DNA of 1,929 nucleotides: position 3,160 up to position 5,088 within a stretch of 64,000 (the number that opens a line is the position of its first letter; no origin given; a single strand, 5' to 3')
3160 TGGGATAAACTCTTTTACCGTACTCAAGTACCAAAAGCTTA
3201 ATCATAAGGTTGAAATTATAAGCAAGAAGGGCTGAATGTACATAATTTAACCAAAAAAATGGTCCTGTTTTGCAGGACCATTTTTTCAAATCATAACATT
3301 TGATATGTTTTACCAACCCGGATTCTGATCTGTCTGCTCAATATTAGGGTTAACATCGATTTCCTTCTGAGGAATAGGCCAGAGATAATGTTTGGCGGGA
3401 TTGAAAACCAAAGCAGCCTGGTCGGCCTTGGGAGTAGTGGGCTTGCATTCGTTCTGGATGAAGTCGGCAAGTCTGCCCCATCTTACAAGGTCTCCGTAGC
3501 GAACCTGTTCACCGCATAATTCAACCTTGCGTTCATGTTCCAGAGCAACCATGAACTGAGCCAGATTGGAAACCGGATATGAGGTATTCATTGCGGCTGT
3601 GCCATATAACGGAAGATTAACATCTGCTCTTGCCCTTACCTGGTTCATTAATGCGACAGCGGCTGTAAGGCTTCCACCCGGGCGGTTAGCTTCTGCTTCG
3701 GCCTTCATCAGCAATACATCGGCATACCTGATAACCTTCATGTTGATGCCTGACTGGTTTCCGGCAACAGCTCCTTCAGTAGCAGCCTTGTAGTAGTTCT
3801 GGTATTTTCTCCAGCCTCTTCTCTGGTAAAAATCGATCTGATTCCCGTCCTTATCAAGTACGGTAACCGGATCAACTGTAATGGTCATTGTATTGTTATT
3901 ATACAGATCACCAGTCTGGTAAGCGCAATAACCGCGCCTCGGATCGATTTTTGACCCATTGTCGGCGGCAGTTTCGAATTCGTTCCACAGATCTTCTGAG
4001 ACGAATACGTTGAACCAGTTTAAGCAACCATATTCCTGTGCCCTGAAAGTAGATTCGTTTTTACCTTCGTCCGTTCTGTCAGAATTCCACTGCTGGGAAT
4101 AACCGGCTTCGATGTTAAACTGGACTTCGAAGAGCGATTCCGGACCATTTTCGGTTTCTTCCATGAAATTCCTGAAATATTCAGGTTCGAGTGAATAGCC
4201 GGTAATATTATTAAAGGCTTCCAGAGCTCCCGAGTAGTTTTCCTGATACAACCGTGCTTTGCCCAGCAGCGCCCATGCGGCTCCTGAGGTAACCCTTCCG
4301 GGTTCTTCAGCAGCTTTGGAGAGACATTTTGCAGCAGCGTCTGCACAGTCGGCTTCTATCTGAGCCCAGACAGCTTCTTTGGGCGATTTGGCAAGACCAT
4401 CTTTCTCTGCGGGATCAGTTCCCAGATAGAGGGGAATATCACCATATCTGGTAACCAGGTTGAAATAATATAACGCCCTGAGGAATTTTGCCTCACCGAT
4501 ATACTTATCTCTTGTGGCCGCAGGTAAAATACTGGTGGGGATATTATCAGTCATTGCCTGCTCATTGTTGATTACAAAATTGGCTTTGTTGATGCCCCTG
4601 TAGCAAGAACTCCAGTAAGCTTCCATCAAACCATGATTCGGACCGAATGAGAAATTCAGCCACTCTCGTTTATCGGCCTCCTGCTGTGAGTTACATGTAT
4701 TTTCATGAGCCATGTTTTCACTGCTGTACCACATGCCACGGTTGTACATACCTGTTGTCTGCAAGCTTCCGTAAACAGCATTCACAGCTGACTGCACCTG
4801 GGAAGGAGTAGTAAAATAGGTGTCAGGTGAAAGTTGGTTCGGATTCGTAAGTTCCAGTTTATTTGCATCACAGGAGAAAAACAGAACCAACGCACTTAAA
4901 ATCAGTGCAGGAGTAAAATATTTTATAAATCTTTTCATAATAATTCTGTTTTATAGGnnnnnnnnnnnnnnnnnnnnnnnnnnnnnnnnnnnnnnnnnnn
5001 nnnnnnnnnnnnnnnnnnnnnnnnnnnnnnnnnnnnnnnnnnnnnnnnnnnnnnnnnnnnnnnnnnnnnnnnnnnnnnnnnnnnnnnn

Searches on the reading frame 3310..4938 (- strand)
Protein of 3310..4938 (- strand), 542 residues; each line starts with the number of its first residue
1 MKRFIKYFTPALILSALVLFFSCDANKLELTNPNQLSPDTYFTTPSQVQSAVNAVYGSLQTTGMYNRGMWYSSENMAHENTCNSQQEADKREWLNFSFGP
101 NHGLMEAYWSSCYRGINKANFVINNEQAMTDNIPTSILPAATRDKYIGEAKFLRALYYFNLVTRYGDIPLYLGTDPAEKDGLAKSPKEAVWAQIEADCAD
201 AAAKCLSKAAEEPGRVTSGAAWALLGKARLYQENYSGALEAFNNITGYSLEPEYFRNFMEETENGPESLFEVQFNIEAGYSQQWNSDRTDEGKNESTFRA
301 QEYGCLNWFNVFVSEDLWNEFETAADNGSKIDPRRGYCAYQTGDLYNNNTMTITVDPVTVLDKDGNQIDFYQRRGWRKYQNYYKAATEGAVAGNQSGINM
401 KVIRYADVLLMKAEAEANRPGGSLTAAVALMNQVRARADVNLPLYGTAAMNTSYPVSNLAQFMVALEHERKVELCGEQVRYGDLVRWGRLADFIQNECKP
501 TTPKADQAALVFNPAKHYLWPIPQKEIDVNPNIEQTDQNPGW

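Call 16: search_protein_families(library=pfam, proteins=[window:3310-4938:-], max_evalue=0.0001)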
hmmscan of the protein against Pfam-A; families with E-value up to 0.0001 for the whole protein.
window:3310-4938:- (542 aa): 2 families
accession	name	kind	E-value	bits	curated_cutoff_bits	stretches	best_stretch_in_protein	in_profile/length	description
PF07980.17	SusD_RagB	-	3.1e-32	112.9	23.1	1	266-542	1-297/297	SusD family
PF14322.12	SusD-like_3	-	1.2e-17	65.3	27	1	28-227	3-188/191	Starch-binding associating with outer membrane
